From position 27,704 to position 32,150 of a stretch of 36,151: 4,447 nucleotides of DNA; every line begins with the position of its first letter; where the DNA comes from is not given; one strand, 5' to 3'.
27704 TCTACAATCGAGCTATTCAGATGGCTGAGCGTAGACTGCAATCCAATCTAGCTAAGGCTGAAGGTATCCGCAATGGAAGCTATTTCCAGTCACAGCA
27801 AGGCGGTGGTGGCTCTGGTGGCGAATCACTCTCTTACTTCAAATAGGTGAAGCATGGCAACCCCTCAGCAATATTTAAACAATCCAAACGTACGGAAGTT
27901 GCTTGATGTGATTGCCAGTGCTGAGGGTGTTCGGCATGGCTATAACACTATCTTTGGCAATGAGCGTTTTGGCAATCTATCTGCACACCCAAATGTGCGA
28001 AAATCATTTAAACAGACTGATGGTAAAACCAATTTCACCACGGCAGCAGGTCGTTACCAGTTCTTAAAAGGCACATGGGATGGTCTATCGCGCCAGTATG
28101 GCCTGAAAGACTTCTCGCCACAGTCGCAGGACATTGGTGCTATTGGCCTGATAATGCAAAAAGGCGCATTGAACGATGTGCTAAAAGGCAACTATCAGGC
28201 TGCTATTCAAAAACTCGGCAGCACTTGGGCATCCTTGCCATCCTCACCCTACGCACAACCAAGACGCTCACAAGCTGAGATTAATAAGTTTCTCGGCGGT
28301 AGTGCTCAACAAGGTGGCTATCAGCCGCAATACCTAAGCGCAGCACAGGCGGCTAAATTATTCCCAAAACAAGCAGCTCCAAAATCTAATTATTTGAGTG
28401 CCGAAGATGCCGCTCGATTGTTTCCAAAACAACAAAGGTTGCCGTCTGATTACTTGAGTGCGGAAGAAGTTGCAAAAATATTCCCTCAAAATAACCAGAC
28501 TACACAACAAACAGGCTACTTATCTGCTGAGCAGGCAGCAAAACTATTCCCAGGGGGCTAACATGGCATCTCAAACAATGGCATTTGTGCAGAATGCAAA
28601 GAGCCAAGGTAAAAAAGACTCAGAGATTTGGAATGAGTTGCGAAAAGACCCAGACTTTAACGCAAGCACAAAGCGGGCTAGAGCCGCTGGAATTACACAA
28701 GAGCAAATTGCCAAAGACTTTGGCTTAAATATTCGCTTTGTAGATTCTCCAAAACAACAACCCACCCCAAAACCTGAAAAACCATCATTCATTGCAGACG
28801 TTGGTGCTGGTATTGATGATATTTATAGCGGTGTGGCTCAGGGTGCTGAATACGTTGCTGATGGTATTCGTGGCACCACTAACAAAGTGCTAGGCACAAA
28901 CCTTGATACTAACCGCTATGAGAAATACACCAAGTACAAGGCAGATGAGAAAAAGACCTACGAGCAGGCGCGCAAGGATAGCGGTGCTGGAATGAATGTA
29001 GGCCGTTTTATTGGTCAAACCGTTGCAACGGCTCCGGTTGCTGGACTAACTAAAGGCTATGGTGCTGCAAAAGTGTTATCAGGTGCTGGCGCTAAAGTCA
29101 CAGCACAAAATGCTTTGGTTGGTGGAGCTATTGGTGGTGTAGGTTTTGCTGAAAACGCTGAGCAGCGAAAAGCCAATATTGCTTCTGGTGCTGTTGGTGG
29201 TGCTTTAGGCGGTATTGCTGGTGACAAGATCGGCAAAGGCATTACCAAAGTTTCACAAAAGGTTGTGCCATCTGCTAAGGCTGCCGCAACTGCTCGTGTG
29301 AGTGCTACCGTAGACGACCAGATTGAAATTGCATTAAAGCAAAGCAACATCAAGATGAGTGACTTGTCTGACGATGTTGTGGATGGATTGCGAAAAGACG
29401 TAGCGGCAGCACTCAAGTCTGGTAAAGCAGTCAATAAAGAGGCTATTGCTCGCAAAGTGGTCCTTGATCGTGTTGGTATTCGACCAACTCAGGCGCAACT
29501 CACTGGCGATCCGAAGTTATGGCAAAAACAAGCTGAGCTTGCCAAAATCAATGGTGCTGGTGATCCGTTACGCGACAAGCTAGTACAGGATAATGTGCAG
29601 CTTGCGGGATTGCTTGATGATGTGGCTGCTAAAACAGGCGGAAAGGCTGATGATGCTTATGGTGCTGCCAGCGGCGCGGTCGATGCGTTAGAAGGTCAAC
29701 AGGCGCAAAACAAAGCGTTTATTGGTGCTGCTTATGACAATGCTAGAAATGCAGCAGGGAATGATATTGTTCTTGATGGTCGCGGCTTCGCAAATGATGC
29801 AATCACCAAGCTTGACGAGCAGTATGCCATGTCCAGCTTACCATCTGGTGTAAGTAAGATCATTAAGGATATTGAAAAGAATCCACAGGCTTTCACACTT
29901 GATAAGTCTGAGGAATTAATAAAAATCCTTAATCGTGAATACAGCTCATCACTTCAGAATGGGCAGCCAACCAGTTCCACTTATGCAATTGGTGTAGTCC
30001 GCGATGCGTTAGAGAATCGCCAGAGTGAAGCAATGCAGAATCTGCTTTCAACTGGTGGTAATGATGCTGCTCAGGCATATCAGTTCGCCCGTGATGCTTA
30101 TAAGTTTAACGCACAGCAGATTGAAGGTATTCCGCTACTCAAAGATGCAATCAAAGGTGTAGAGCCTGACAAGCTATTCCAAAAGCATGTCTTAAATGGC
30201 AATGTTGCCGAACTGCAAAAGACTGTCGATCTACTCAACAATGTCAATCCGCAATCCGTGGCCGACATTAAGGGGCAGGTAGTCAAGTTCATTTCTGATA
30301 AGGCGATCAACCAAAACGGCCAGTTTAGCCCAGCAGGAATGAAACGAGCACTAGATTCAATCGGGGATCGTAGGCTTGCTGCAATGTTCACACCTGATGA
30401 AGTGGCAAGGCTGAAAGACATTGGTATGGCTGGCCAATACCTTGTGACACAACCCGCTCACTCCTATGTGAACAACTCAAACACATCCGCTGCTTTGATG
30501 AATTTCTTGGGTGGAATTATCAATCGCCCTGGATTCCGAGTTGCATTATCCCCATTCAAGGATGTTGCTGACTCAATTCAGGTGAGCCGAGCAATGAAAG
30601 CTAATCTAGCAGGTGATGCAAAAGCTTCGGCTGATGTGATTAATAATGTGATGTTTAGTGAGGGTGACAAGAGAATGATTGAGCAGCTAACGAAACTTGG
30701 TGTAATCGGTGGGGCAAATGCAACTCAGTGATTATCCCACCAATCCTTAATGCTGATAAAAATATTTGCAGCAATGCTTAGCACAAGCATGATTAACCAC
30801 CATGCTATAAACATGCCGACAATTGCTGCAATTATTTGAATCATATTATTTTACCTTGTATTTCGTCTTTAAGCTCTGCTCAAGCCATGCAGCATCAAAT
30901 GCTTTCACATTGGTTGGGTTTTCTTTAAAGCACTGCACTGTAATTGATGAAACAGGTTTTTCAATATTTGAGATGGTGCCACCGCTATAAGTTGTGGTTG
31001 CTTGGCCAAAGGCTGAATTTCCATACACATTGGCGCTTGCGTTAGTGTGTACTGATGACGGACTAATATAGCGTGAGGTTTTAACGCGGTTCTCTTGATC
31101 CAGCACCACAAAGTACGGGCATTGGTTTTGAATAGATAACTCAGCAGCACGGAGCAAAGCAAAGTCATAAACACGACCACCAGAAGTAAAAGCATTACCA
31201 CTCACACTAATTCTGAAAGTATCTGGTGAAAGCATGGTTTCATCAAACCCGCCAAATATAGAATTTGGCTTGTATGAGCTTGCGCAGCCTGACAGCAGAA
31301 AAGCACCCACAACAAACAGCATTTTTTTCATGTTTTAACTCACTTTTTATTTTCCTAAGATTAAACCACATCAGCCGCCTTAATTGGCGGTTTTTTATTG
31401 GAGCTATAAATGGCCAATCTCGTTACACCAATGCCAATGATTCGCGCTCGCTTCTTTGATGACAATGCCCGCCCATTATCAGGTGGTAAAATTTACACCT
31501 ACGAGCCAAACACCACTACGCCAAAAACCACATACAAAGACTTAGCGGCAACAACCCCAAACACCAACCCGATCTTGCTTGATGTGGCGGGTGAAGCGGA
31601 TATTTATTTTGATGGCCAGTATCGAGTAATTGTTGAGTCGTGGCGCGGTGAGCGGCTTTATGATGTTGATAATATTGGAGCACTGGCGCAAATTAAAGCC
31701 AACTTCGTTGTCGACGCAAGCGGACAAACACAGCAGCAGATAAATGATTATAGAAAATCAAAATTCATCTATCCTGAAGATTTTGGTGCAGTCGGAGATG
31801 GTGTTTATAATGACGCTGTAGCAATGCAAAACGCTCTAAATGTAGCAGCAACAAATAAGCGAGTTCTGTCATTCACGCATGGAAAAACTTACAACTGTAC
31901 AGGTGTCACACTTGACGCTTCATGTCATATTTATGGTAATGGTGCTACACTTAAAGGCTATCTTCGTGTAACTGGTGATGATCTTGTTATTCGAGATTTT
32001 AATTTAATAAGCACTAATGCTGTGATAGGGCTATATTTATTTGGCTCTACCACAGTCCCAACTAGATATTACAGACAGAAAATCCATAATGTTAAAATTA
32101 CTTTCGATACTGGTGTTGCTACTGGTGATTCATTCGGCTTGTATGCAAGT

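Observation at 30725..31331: Opposite-strand lipoprotein plus 39-aa TM peptide cassette between ejection-protein and tailspike genes (P22 sieA/immI position)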

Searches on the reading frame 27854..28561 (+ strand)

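Call 4: search_protein_families(library=pfam, proteins=[window:27854-28561:+], max_evalue=0.1)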
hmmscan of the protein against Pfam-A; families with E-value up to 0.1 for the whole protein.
window:27854-28561:+ (235 aa): 0 families

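Call 5: search_protein_families(library=phrogs, proteins=[window:27854-28561:+], max_evalue=0.1)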
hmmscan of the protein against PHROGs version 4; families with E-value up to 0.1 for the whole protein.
window:27854-28561:+ (235 aa): 4 families
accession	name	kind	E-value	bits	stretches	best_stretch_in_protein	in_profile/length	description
phrog_17230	-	tail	5.6e-52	178.2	1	6-157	365-520/580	tail fiber protein/ lysozyme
phrog_90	-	lysis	4.3e-42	144.9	1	8-146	651-800/1168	endolysin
phrog_28672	-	other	1.1e-23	84.6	1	5-136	8-140/397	metallo-endopeptidase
phrog_17029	-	unknown function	2.5e-17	64.3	1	37-139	46-149/241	-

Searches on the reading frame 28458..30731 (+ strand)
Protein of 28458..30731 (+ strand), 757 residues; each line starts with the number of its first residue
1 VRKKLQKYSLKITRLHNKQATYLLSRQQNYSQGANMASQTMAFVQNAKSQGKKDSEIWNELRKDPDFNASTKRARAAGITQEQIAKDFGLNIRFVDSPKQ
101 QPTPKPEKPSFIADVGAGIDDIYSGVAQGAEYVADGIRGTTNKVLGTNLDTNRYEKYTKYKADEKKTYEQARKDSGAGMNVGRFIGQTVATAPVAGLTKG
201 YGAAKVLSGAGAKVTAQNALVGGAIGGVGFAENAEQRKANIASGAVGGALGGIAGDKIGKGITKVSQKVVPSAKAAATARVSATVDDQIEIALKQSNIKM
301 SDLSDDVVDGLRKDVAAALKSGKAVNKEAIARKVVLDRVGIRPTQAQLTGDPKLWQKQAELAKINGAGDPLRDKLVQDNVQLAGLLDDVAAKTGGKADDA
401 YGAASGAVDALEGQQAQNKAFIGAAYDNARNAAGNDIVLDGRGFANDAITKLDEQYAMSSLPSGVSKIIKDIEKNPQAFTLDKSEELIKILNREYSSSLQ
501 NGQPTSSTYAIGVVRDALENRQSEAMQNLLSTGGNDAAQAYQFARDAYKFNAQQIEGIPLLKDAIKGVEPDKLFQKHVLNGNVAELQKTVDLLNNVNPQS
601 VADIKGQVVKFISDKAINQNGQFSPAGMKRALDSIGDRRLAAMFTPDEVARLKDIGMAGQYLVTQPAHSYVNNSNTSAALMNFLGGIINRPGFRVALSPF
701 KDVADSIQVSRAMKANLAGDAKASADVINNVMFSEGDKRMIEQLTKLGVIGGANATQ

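Call 4: search_protein_families(library=pfam, proteins=[window:28458-30731:+], max_evalue=0.1)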
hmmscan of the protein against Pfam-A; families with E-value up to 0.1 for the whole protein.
window:28458-30731:+ (757 aa): 0 families

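Call 5: search_protein_families(library=phrogs, proteins=[window:28458-30731:+], max_evalue=0.1)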
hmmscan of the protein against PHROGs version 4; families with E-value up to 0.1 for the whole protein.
window:28458-30731:+ (757 aa): 1 family
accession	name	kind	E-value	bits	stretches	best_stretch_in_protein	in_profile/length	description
phrog_31358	-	unknown function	0.073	14.5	0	680-746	21-86/90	-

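Call 6: search_protein_families(library=ncbifam, proteins=[window:28458-30731:+], max_evalue=1)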
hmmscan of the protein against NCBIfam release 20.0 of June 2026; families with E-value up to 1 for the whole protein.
window:28458-30731:+ (757 aa): 3 families
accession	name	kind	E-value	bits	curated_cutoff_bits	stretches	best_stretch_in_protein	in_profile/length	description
NF005950.0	PRK08017.1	equivalog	0.00042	19.7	326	1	625-753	13-141/256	SDR family oxidoreductase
TIGR03070.1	couple_hipB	subfamily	0.054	13.5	71.65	0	76-95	13-32/58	type II toxin-antitoxin system Y4mF family antitoxin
NF002047.0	PRK00872.1-4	equivalog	0.13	11.9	286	1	236-305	59-121/181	hypothetical protein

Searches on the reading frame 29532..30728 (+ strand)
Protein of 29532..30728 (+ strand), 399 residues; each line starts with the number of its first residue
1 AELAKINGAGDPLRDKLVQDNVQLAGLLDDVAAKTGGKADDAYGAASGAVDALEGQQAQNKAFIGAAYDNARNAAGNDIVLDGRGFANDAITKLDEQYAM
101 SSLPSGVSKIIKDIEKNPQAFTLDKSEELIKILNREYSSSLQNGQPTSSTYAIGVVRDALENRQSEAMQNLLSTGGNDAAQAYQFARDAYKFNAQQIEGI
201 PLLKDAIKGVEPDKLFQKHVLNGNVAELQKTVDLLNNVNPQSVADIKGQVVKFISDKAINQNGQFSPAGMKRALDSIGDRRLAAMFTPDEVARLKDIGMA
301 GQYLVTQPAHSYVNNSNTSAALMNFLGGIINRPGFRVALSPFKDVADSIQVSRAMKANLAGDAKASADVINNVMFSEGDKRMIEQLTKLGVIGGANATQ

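Call 55: search_dna_similar(query=window:29532-30728:+, collection=phages, mode=protein, max_evalue=0.00001, max_rows=25)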
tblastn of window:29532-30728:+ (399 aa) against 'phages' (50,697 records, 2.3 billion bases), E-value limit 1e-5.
Records with a match: 3; places in all: 3; records where one place covers at least 80% of the query: 2.
Best place of each record, by identity: <60% 3.
By first word of the organism name: Pseudomonas 1; EBPR 1; Phage 1.
By host as written in the record: - 2; Pseudomonas aeruginosa 1.
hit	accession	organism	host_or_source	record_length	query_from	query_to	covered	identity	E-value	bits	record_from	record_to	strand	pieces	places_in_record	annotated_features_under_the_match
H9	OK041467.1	Pseudomonas phage PAE2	Pseudomonas aeruginosa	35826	6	347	86%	29.0%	9e-28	121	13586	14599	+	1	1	hypothetical protein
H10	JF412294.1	EBPR podovirus 1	-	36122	3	325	81%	26.7%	1e-14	82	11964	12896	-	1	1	gp25: hypothetical protein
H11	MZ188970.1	Phage CBW1004C-Prop1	-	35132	12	298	72%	24.2%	3e-6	56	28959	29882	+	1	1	glucosaminidase domain-containing protein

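Call 56: find_related_loci(query=window:29532-30728:+, collection=viral_contigs, flank=4000)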
Query window:29532-30728:+ (399 aa) in viral_contigs; peptide patterns used: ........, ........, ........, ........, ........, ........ (x = any residue, [..] = any of these).
10 stretches matched a pattern; 9 encode a relative of the query (tblastn E <= 1e-3); 9 distinct loci.
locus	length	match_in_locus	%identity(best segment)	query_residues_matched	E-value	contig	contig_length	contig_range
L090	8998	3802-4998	81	1-399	0e+0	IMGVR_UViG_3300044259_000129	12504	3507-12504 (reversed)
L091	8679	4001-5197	81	1-399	0e+0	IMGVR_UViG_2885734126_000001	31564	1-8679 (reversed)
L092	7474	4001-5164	64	1-397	3e-164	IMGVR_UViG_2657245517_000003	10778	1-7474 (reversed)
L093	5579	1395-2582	61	1-399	1e-161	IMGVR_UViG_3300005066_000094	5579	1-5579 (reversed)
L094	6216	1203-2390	61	1-399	1e-160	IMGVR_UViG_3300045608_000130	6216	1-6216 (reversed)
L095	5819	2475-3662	61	1-399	3e-161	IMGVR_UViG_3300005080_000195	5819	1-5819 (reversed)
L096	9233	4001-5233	54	1-396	8e-137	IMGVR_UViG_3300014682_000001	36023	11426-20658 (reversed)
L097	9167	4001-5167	63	1-395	3e-156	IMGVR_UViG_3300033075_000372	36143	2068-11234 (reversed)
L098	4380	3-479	64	63-221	2e-63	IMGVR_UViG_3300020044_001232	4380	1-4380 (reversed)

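Call 58: search_protein_families(library=pfam, proteins=[L091:5207-5671:+, L091:5674-6039:+, L093:2627-3049:+, L090:5043-5657:+, L090:6293-7150:+, L096:5232-5576:-], max_evalue=0.01)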
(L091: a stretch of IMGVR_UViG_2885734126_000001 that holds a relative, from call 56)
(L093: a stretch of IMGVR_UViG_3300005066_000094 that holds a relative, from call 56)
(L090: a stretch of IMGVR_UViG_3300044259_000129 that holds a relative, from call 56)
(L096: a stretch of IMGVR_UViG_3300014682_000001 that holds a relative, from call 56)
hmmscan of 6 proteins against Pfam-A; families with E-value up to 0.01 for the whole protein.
L091:5207-5671:+ (155 aa): 0 families

L091:5674-6039:+ (122 aa): 0 families

L093:2627-3049:+ (141 aa): 0 families

L090:5043-5657:+ (205 aa): 1 family
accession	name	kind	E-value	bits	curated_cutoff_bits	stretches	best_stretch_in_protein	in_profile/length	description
PF16747.10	Adhesin_E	-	2.7e-08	34.5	23.7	1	21-124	1-109/109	Surface-adhesin protein E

L090:6293-7150:+ (286 aa): 2 families
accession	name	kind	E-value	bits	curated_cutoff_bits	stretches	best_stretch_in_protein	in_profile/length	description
PF04383.19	KilA-N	-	9.3e-21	74.1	23.8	1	18-122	5-104/107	KilA-N domain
PF10552.14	ORF6C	-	0.00053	20.4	22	1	153-196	66-109/114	ORF6C domain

L096:5232-5576:- (115 aa): 0 families

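Call 59: search_protein_families(library=ncbifam, proteins=[L091:5207-5671:+, L091:5674-6039:+, L093:2627-3049:+, L090:5043-5657:+, L090:6293-7150:+, L096:5232-5576:-], max_evalue=0.01)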
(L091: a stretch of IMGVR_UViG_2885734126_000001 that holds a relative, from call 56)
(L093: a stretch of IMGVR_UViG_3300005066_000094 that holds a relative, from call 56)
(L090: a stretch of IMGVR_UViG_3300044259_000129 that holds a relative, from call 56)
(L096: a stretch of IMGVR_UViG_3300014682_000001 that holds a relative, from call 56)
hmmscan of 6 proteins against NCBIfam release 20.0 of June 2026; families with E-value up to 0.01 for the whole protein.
L091:5207-5671:+ (155 aa): 1 family
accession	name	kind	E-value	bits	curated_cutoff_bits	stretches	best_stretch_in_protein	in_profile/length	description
NF040519.1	Sbal_3080_fam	subfamily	3.1e-33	115.1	80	1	18-151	2-135/136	Sbal_3080 family lipoprotein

L091:5674-6039:+ (122 aa): 0 families

L093:2627-3049:+ (141 aa): 2 families
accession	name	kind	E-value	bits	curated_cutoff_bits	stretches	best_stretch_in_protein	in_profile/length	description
NF040519.1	Sbal_3080_fam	subfamily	7.8e-34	117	80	1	7-139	3-135/136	Sbal_3080 family lipoprotein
NF045617.1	mostly_LP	subfamily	0.0039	17.3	43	1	2-72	1-72/119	putative T6SS immunity periplasmic lipoprotein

L090:5043-5657:+ (205 aa): 0 families

L090:6293-7150:+ (286 aa): 1 family
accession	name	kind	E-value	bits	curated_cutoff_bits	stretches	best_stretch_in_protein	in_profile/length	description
NF007987.0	PRK10715.1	equivalog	0.00049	19.5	353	1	129-203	26-100/339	flagella biosynthesis regulator Flk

L096:5232-5576:- (115 aa): 0 families

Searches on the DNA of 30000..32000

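Call 73: search_rna_families(source=window, start=30000, end=32000, threshold=evalue, max_evalue=1)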
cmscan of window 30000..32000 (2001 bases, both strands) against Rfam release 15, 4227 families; matches with E-value up to 1: 1.
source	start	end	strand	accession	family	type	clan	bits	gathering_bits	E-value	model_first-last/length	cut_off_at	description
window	30626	30695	+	RF00085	SNORD28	Gene; snRNA; snoRNA; CD-box;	-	25.4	50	0.23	1-75/75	no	Small nucleolar RNA SNORD28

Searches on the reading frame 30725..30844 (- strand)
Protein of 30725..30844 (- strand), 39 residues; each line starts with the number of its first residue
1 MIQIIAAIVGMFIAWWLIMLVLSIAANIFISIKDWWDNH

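Call 4: search_protein_families(library=pfam, proteins=[window:30725-30844:-], max_evalue=0.1)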
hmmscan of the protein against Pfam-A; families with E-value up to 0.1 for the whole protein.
window:30725-30844:- (39 aa): 0 families

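Call 5: search_protein_families(library=phrogs, proteins=[window:30725-30844:-], max_evalue=0.1)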
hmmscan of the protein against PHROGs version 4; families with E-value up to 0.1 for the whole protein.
window:30725-30844:- (39 aa): 0 families

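Call 6: search_protein_families(library=ncbifam, proteins=[window:30725-30844:-], max_evalue=1)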
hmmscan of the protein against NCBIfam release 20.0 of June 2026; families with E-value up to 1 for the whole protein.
window:30725-30844:- (39 aa): 1 family
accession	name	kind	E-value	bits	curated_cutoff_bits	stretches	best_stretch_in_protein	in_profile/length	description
NF006017.0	PRK08156.1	equivalog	0.091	11.9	394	1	2-34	175-207/367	EscU/YscU/HrcU family type III secretion system export apparatus switch protein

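Call 7: search_protein_families(library=padloc, proteins=[window:30725-30844:-], max_evalue=1)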
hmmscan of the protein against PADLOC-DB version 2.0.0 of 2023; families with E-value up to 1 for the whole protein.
window:30725-30844:- (39 aa): 0 families

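Call 23: search_dna_similar(query=window:30728-30844:-, collection=phages, mode=protein, max_evalue=10, max_rows=20)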
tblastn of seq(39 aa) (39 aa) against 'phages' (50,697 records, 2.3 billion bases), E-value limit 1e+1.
No match.

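Call 63: list_cluster_members(proteins=[window:30728-30844:-, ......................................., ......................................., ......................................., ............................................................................])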
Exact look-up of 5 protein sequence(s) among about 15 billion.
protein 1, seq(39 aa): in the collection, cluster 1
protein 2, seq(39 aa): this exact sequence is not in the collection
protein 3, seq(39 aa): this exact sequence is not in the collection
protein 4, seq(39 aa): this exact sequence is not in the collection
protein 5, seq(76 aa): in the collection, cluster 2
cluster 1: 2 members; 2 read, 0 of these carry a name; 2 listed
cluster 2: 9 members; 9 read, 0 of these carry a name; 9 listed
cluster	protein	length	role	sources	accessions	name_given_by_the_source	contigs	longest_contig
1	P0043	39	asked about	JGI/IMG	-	-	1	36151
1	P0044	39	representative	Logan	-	-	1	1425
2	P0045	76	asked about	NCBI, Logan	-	-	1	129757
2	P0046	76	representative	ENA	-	-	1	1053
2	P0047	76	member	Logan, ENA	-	-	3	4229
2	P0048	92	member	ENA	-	-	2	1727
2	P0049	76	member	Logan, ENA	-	-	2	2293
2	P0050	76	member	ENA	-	-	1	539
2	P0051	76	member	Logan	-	-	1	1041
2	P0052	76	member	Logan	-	-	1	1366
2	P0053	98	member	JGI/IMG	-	-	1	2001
